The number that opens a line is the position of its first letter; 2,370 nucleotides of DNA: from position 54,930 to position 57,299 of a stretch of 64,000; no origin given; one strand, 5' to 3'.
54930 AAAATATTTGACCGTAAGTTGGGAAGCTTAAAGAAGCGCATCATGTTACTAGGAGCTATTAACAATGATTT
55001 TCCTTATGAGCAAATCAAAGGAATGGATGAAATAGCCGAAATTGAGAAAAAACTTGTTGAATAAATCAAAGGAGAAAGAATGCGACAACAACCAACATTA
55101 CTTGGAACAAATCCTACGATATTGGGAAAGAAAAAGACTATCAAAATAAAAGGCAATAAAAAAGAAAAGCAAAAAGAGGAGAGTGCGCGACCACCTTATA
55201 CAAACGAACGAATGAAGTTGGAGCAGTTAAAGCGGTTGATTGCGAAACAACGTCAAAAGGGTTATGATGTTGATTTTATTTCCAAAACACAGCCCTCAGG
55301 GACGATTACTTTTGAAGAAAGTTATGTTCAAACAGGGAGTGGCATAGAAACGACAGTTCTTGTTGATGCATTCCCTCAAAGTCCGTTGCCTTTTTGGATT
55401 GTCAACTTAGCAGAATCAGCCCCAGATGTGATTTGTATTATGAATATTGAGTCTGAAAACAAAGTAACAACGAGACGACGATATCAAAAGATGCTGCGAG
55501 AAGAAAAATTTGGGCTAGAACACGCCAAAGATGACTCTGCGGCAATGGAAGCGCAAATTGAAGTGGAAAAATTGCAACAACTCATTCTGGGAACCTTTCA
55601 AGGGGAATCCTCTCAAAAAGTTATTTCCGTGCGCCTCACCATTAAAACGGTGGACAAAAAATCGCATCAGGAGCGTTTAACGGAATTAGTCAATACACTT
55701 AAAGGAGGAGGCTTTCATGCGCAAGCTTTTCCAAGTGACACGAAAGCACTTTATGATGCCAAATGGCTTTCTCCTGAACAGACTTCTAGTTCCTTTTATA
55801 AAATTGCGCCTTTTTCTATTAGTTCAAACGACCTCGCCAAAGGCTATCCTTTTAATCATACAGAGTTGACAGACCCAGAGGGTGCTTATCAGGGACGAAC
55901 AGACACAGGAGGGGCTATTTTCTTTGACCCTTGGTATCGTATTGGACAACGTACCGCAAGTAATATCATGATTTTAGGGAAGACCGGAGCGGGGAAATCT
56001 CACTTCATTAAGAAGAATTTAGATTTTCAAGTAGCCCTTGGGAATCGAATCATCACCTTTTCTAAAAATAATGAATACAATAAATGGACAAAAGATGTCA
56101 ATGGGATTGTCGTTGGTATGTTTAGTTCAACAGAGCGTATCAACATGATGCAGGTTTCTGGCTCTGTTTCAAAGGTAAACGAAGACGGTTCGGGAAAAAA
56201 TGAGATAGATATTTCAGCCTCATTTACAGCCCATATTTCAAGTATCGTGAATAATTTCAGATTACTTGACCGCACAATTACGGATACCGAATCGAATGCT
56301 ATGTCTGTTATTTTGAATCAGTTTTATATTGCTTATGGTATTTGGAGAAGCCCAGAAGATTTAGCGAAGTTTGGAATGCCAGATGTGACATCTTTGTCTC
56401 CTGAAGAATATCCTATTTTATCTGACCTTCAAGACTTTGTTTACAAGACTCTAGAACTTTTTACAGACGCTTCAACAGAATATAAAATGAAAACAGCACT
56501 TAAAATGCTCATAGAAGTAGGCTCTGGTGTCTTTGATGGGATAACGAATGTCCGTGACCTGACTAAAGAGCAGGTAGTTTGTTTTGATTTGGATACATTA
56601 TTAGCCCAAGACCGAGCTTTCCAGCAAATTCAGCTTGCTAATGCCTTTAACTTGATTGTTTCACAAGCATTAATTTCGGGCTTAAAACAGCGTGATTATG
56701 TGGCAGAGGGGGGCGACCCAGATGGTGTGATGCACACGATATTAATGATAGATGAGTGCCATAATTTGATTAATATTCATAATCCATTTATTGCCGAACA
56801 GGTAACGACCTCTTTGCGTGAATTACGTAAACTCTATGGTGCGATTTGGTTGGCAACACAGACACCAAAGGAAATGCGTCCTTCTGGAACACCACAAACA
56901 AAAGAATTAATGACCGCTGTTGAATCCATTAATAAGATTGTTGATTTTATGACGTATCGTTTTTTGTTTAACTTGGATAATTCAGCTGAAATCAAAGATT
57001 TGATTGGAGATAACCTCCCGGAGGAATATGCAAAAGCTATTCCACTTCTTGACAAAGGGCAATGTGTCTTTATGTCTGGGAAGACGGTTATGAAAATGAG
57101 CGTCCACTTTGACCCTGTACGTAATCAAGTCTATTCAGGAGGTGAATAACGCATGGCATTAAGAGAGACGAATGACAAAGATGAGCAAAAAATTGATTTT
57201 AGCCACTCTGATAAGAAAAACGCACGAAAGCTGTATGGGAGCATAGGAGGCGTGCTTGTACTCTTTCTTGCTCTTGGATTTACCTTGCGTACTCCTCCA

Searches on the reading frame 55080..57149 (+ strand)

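Call 16: search_protein_families(library=pfam, proteins=[window:55080-57149:+], max_evalue=0.001)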
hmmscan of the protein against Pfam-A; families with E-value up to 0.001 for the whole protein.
window:55080-57149:+ (689 aa): 1 family
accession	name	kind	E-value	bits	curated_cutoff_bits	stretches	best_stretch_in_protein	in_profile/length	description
PF12846.13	AAA_10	-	5.8e-07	29.3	27.5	1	290-358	18-79/362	AAA-like domain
